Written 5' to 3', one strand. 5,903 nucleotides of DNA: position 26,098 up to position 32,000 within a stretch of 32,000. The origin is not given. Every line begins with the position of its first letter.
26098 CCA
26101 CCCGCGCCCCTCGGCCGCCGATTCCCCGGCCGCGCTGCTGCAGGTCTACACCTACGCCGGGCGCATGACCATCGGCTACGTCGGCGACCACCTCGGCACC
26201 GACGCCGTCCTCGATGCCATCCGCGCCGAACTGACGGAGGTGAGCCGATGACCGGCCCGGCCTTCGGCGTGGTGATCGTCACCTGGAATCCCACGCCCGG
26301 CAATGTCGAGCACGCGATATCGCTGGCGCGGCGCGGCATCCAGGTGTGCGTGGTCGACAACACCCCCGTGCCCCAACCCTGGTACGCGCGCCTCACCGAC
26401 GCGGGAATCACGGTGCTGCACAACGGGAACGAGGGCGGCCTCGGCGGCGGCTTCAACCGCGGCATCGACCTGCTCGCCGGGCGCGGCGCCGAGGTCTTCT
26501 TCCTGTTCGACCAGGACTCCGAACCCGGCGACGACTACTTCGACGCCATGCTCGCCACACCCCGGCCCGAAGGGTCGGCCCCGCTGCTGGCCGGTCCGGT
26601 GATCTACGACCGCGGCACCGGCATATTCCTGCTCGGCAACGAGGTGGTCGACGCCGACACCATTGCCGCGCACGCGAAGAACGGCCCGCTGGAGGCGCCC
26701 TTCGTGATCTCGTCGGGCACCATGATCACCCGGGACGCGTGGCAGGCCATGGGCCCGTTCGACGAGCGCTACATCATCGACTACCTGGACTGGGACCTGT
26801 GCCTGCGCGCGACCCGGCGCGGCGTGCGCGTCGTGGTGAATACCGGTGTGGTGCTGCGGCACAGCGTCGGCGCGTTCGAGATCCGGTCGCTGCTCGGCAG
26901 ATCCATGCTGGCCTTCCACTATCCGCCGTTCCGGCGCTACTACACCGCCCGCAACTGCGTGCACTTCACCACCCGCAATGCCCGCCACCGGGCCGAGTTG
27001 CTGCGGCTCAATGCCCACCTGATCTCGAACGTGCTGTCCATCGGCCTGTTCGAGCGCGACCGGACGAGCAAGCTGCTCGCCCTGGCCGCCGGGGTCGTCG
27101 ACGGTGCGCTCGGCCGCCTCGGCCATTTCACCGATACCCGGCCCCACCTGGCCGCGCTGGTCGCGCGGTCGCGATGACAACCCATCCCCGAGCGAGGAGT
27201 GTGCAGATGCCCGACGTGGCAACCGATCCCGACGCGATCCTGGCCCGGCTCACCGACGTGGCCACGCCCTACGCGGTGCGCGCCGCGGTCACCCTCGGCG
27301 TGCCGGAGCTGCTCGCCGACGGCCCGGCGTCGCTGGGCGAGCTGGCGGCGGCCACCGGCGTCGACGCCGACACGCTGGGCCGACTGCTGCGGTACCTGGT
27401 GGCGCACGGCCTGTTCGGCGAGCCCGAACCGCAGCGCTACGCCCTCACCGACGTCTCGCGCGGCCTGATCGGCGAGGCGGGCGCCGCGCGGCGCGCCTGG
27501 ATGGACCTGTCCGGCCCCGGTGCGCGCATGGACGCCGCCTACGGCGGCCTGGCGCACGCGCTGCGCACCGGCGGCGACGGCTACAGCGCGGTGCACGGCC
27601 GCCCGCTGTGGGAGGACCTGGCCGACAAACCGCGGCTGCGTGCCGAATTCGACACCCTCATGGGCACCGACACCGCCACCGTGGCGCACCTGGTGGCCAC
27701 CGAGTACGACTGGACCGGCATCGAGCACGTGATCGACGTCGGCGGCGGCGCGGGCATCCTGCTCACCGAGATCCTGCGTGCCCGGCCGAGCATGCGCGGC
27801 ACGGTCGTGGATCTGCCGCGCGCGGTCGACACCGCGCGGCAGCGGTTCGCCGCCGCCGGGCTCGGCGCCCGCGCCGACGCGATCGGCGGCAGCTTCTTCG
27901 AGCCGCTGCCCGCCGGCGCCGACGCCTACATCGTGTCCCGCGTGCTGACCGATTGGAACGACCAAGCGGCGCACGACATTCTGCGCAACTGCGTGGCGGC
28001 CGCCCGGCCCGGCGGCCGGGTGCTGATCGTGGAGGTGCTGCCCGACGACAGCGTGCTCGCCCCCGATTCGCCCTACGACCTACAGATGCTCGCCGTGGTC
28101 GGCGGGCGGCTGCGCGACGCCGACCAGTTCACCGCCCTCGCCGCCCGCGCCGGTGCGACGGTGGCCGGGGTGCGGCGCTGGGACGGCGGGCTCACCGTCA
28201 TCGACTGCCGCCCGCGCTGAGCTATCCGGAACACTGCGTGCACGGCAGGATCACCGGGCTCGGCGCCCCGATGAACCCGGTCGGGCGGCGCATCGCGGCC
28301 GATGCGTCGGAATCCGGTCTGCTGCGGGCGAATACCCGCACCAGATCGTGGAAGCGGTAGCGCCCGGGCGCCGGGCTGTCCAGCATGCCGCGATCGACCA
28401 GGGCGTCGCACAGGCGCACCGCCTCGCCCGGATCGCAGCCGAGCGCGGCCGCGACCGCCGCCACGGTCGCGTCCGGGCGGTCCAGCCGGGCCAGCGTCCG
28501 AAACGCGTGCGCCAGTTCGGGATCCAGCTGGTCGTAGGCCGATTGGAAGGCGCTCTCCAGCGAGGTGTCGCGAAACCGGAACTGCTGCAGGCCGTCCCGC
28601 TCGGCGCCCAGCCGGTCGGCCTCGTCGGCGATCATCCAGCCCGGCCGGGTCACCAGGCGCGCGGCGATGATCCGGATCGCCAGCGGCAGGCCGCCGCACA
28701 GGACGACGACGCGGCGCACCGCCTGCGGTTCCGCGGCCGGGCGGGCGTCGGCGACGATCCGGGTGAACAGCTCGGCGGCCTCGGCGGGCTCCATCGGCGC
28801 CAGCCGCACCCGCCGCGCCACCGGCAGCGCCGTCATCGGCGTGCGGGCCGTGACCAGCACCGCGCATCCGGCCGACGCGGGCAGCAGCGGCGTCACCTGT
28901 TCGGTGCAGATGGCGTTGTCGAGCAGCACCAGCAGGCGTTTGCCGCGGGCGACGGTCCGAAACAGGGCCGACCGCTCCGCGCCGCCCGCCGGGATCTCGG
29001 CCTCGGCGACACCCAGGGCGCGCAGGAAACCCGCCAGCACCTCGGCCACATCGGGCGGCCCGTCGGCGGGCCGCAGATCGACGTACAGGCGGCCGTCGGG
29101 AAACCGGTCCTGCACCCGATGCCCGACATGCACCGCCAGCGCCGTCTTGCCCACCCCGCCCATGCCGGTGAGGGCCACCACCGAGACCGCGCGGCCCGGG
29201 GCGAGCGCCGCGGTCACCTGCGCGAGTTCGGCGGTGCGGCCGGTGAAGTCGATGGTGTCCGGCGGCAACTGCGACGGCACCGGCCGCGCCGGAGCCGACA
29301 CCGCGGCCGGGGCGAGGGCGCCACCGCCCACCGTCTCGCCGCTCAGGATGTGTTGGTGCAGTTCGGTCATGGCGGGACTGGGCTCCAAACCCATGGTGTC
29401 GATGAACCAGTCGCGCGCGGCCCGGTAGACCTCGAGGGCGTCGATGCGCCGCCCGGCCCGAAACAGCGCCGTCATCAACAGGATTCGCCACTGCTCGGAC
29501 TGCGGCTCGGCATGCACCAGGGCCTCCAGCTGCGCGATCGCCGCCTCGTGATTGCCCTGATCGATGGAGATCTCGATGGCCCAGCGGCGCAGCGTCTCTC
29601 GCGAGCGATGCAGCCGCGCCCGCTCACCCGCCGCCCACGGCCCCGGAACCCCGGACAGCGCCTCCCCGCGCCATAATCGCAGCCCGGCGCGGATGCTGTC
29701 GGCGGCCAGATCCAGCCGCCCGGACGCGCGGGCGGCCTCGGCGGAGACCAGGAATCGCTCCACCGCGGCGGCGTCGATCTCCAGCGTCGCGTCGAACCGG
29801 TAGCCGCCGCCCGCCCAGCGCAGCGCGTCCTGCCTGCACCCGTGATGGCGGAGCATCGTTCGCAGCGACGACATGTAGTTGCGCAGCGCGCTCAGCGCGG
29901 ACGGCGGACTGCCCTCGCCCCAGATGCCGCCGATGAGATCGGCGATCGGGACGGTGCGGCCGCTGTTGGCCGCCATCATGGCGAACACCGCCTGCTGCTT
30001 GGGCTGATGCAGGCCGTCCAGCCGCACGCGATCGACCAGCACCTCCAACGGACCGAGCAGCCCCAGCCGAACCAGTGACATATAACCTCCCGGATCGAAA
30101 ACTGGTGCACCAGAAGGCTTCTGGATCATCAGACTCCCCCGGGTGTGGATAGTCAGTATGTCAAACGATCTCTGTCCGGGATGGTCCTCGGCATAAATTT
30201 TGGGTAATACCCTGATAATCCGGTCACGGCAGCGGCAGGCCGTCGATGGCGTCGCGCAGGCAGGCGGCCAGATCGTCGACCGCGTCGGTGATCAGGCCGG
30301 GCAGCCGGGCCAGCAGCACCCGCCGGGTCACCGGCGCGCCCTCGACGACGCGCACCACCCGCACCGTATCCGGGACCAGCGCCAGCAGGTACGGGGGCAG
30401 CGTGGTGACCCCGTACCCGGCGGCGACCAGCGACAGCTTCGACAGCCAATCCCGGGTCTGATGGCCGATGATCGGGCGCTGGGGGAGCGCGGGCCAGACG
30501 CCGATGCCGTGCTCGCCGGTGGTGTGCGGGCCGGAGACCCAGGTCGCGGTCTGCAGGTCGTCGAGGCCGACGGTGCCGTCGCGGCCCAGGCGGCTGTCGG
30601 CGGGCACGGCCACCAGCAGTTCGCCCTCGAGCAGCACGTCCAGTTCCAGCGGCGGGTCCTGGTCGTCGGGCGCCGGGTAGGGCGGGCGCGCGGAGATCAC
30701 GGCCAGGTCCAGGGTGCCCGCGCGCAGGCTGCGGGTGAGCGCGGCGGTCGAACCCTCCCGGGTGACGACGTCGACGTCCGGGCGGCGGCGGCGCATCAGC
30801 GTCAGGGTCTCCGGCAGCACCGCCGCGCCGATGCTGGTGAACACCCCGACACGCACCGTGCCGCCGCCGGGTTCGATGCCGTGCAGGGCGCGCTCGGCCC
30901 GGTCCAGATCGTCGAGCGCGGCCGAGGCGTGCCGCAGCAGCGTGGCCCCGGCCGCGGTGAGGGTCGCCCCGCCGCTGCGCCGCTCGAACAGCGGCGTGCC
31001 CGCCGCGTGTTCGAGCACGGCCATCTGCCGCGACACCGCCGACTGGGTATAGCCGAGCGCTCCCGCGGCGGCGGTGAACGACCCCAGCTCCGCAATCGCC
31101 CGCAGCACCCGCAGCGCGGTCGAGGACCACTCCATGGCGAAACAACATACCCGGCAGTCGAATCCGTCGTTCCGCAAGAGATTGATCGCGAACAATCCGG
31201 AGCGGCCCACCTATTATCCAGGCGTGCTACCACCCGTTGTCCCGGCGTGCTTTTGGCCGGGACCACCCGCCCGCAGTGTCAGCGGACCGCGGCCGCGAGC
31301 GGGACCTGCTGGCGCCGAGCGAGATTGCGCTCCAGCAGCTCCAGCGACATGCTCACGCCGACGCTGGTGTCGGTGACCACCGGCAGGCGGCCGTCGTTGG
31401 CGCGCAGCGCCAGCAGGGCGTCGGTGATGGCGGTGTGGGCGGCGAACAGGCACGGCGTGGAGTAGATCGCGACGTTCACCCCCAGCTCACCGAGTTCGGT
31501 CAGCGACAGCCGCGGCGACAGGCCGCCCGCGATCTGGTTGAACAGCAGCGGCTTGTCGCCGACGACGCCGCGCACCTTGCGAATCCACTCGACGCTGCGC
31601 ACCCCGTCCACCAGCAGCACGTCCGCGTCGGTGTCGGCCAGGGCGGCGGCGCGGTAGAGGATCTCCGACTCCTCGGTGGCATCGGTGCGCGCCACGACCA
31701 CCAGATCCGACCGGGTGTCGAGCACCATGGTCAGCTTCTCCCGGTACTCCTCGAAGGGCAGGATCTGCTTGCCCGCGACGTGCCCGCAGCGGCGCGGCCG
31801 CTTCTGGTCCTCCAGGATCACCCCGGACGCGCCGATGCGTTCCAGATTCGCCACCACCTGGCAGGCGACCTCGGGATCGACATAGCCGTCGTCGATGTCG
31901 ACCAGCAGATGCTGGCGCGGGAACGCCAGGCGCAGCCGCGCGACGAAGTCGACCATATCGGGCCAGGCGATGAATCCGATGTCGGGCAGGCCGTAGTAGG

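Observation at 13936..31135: Diterpenoid-amino acid-sugar-hydroxybenzoate hybrid gene cluster (brasilicardin-type)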

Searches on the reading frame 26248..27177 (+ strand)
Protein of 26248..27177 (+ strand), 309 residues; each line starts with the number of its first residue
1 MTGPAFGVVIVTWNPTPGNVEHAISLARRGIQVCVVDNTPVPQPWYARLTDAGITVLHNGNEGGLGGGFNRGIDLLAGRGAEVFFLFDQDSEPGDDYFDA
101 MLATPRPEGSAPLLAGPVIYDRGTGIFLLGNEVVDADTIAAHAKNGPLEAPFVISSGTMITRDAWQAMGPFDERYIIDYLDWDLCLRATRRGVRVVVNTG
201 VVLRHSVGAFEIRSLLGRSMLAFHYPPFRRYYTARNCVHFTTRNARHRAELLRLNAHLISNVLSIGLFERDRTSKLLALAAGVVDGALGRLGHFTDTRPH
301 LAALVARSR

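Call 9: search_protein_families(library=pfam, proteins=[window:26248-27177:+])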
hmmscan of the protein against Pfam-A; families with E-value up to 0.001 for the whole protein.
window:26248-27177:+ (309 aa): 3 families
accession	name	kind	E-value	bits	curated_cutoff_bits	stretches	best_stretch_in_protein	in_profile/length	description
PF13632.12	Glyco_trans_2_3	-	7.5e-06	26.3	27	1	86-217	4-134/198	Glycosyl transferase family group 2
PF00535.33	Glycos_transf_2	-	9.2e-05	22.9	23.3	1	8-104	2-102/168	Glycosyl transferase family 2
PF13641.12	Glyco_tranf_2_3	-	0.00045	20.7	27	0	48-206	54-212/230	Glycosyltransferase like family 2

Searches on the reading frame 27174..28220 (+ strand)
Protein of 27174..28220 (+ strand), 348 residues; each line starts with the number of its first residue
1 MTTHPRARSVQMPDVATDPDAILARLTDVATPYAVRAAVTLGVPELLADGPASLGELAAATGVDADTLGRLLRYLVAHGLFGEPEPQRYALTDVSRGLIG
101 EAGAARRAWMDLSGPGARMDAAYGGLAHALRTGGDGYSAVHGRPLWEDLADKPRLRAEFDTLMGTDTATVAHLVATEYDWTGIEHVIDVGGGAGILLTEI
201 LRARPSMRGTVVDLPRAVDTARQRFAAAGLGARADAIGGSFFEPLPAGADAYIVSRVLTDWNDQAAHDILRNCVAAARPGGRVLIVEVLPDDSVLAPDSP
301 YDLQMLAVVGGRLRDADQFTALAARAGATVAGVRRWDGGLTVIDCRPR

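Call 9: search_protein_families(library=pfam, proteins=[window:27174-28220:+])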
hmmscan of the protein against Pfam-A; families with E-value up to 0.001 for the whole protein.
window:27174-28220:+ (348 aa): 9 families
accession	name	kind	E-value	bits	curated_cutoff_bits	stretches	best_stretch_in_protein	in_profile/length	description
PF00891.24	Methyltransf_2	-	1.9e-43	148.7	22.3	1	124-327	2-208/210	O-methyltransferase domain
PF08100.18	Dimerisation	-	3.7e-14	52.7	25.6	1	25-98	12-90/93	O-methyltransferase dimerisation domain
PF08242.18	Methyltransf_12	-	1.6e-08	35.6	30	1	187-283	1-98/98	Methyltransferase domain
PF13649.12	Methyltransf_25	-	1.6e-06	29.1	27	1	186-281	1-97/97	Methyltransferase domain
PF13489.12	Methyltransf_23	-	7.3e-06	26.2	27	1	185-330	25-161/164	Methyltransferase domain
PF25213.1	HVO_A0261_N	-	1e-05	25.7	35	1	41-94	14-66/86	HVO_A0261 N-terminal domain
PF05175.20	MTS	-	0.00011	22.3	23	1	184-286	33-139/170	Methyltransferase small domain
PF08241.18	Methyltransf_11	-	0.00028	21.9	21.2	1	188-285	2-95/95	Methyltransferase domain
PF12802.13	MarR_2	-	0.00087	19.9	27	0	47-80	14-49/61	MarR family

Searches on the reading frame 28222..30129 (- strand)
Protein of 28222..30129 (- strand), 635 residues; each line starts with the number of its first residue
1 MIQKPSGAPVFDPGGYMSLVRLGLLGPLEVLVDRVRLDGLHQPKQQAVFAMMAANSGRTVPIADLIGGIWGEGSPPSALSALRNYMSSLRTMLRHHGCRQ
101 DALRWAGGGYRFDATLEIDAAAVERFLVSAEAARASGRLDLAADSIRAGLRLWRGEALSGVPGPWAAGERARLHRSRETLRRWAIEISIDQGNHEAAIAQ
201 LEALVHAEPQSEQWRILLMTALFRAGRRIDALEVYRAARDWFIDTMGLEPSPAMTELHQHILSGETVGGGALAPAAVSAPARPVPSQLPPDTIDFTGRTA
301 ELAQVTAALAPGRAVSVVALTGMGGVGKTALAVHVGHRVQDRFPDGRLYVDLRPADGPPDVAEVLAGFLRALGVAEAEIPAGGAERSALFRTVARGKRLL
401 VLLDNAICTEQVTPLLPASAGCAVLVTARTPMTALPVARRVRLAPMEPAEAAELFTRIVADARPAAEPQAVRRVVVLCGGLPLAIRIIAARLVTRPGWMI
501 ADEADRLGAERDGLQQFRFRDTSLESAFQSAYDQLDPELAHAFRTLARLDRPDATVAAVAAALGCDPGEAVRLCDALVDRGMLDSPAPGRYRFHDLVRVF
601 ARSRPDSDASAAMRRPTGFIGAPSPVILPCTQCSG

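Call 9: search_protein_families(library=pfam, proteins=[window:28222-30129:-])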
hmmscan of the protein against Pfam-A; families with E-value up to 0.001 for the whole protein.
window:28222-30129:- (635 aa): 7 families
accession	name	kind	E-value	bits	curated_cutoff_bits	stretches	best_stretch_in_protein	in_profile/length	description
PF03704.23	BTAD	-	1.1e-33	117.1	22.1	1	118-262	1-146/146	Bacterial transcriptional activator domain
PF00931.28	NB-ARC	-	1.9e-15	57.2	23.5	1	301-494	4-207/248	NB-ARC domain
PF13191.12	AAA_16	-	7.5e-06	27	32.6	1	295-464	2-129/167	AAA ATPase domain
PF14559.12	TPR_19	-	0.00016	22.4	25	1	189-239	2-52/68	Tetratricopeptide repeat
PF00486.34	Trans_reg_C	-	0.0003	21.2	26.2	1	43-112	8-77/77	Transcriptional regulatory protein, C terminal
PF13401.12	AAA_22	-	0.00038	21.2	27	0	317-405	7-92/130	AAA domain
PF08100.18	Dimerisation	-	0.00052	20.2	25.6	0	545-601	33-91/93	O-methyltransferase dimerisation domain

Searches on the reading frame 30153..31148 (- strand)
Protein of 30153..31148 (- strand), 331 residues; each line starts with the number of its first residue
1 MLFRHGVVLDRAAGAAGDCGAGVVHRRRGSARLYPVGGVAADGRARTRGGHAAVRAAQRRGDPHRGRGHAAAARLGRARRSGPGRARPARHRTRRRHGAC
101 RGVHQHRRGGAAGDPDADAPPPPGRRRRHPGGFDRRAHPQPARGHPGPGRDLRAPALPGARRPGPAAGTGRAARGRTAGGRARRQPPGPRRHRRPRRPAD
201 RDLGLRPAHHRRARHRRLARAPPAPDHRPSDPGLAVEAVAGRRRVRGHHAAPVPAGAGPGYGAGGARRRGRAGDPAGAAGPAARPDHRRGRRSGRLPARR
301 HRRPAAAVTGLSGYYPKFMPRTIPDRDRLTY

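Call 9: search_protein_families(library=pfam, proteins=[window:30153-31148:-])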
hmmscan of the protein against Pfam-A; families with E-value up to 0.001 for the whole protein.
window:30153-31148:- (331 aa): 0 families

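Call 29: search_protein_families(library=pfam, proteins=[window:30224-31135:-])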
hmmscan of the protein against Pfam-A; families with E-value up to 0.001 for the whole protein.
window:30224-31135:- (303 aa): 2 families
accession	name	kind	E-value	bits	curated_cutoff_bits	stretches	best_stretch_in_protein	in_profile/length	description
PF03466.25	LysR_substrate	-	6.3e-30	104.5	28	1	91-296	5-207/209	LysR substrate binding domain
PF00126.33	HTH_1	-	4.9e-20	71.7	26.6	1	7-63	3-59/60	Bacterial regulatory helix-turn-helix protein, lysR family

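Call 38: list_cluster_members(proteins=[window:30224-31135:-, window:28222-30081:-, window:18073-19743:+, window:13936-14790:-, window:17108-18076:+, window:25013-26251:+, window:26248-27177:+, window:22446-24047:+, window:23998-24999:+, window:15088-16116:+])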
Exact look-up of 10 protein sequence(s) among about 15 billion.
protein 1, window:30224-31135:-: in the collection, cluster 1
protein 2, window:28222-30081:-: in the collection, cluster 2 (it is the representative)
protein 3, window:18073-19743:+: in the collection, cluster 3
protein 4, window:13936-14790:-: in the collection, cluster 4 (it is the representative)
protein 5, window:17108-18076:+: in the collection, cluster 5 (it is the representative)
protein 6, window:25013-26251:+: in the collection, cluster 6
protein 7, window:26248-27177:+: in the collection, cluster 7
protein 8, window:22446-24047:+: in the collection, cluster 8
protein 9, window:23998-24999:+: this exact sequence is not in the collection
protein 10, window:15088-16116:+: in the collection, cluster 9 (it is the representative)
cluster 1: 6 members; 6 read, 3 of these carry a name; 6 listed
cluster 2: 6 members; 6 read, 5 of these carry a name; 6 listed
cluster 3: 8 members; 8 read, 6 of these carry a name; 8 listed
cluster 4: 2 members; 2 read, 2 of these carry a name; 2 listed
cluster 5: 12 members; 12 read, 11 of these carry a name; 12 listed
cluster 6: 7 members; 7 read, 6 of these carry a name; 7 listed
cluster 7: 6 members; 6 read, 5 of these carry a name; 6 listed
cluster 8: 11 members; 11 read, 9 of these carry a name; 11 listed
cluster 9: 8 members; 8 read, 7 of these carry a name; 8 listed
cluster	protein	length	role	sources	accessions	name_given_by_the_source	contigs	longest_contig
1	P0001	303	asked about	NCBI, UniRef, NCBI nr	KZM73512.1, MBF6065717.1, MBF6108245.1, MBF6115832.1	LysR family transcriptional regulator [Nocardia terpenica] | HTH lysR-type domain-containing protein n=1 Tax=Nocardia terpenica TaxID=455432 ...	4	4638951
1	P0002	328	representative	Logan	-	-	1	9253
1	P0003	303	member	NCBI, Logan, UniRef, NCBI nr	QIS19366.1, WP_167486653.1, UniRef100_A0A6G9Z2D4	LysR family transcriptional regulator [Nocardia terpenica] | LysR family transcriptional regulator n=1 Tax=Nocardia terpenica TaxID=455432 ...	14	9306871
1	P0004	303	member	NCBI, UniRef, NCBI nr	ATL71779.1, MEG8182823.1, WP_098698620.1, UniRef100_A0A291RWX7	LysR family transcriptional regulator [Nocardia terpenica] | LysR family transcriptional regulator n=1 Tax=Nocardia terpenica TaxID=455432 ...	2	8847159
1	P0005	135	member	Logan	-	-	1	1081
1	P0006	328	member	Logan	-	-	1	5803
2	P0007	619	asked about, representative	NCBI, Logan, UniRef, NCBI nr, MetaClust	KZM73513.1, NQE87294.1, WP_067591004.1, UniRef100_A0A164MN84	AfsR/SARP family transcriptional regulator [Nocardia terpenica] | Bacterial transcriptional activator domain-containing protein n=1 Tax=Nocardia terpenica ... | BTAD domain-containing putative transcriptional regulator [Nocardia terpenica]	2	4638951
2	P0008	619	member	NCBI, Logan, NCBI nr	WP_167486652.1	AfsR/SARP family transcriptional regulator [Nocardia terpenica] | BTAD domain-containing putative transcriptional regulator [Nocardia terpenica]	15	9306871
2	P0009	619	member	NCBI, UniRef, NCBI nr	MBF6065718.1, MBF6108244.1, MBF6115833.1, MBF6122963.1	hypothetical protein IU500_29985 [Nocardia terpenica] | AfsR/SARP family transcriptional regulator n=1 Tax=Nocardia terpenica TaxID=455432 ... | BTAD domain-containing putative transcriptional regulator [Nocardia terpenica]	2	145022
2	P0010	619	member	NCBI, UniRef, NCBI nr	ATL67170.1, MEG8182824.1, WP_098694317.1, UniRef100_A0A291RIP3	AfsR/SARP family transcriptional regulator [Nocardia terpenica] | OmpR/PhoB-type domain-containing protein n=1 Tax=Nocardia terpenica TaxID=455432 ... | BTAD domain-containing putative transcriptional regulator [Nocardia terpenica]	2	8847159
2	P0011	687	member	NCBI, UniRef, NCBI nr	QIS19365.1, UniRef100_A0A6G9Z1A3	hypothetical protein F6W96_14815 [Nocardia terpenica] | OmpR/PhoB-type domain-containing protein n=2 Tax=Nocardia terpenica TaxID=455432 ...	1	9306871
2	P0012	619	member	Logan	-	-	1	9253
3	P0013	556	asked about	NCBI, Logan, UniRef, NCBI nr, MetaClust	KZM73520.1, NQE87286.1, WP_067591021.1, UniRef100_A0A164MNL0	prenyltransferase/squalene oxidase repeat-containing protein [Nocardia terpenica] | Uncharacterized protein n=1 Tax=Nocardia terpenica TaxID=455432 RepID=A0A164MNL0_9NOCA | status=active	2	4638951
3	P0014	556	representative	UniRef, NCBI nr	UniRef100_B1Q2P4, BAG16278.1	Diterpene cyclase n=1 Tax=Nocardia brasiliensis TaxID=37326 RepID=B1Q2P4_NOCBR | diterpene cyclase [Nocardia terpenica]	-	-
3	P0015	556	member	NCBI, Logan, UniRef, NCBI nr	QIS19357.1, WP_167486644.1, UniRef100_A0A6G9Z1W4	prenyltransferase/squalene oxidase repeat-containing protein [Nocardia terpenica] | Prenyltransferase n=1 Tax=Nocardia terpenica TaxID=455432 RepID=A0A6G9Z1W4_9NOCA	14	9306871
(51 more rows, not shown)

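Call 66: find_encoding_contigs(protein=window:30224-31135:-, flank=10000, max_places=4)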
Protein window:30224-31135:- (303 aa): 3 contigs read that carry it; 2 places shown.
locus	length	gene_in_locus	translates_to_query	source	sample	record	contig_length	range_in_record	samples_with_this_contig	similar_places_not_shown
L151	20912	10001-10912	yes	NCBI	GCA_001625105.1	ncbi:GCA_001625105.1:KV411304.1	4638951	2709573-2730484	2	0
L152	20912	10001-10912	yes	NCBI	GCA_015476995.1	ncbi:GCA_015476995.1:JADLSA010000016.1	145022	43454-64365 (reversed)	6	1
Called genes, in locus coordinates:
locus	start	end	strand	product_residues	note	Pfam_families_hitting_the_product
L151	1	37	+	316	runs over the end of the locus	PF01869:BcrAD_BadFG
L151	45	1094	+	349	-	PF01380:SIS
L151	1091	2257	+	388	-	PF01979:Amidohydro_1, PF07969:Amidohydro_3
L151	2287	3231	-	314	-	PF00892:EamA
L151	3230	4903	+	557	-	PF00392:GntR, PF00155:Aminotran_1_2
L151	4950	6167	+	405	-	PF01266:DAO (faint), PF01494:FAD_binding_3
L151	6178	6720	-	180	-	PF07152:YaeQ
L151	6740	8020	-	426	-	PF00672:HAMP (weak), PF00512:HisKA, PF02518:HATPase_c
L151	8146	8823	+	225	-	PF00072:Response_reg, PF00486:Trans_reg_C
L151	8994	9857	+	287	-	PF13714:PEP_mutase, PF00463:ICL (weak)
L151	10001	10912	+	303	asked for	PF00126:HTH_1, PF03466:LysR_substrate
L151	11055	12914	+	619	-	PF03704:BTAD, PF00931:NB-ARC, PF13191:AAA_16 (weak)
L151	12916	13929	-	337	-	PF08100:Dimerisation, PF25213:HVO_A0261_N (faint), PF13489:Methyltransf_23 (faint), PF00891:Methyltransf_2, PF08242:Methyltransf_12 (weak), PF13649:Methyltransf_25 (weak)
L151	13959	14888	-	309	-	PF13632:Glyco_trans_2_3 (faint)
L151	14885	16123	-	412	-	PF16911:PapA_C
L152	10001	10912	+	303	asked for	PF00126:HTH_1, PF03466:LysR_substrate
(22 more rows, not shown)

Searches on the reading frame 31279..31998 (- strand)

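Call 9: search_protein_families(library=pfam, proteins=[window:31279-31956:-])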
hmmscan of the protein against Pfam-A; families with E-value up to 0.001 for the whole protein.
window:31279-31956:- (225 aa): 2 families
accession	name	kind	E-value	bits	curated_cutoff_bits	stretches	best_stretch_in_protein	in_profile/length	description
PF13714.12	PEP_mutase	-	5.2e-21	75.8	31.5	1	15-181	70-236/240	Phosphoenolpyruvate phosphomutase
PF00463.27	ICL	-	7.2e-07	28.5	26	1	39-94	174-234/526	Isocitrate lyase family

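Call 29: search_protein_families(library=pfam, proteins=[window:31279-31998:-])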
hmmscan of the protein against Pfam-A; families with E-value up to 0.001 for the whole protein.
window:31279-31998:- (239 aa): 2 families
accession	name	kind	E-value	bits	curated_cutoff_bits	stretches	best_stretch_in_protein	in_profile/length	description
PF13714.12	PEP_mutase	-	2.9e-23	83.1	31.5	1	2-195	44-236/240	Phosphoenolpyruvate phosphomutase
PF00463.27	ICL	-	8e-07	28.4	26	1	53-108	174-234/526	Isocitrate lyase family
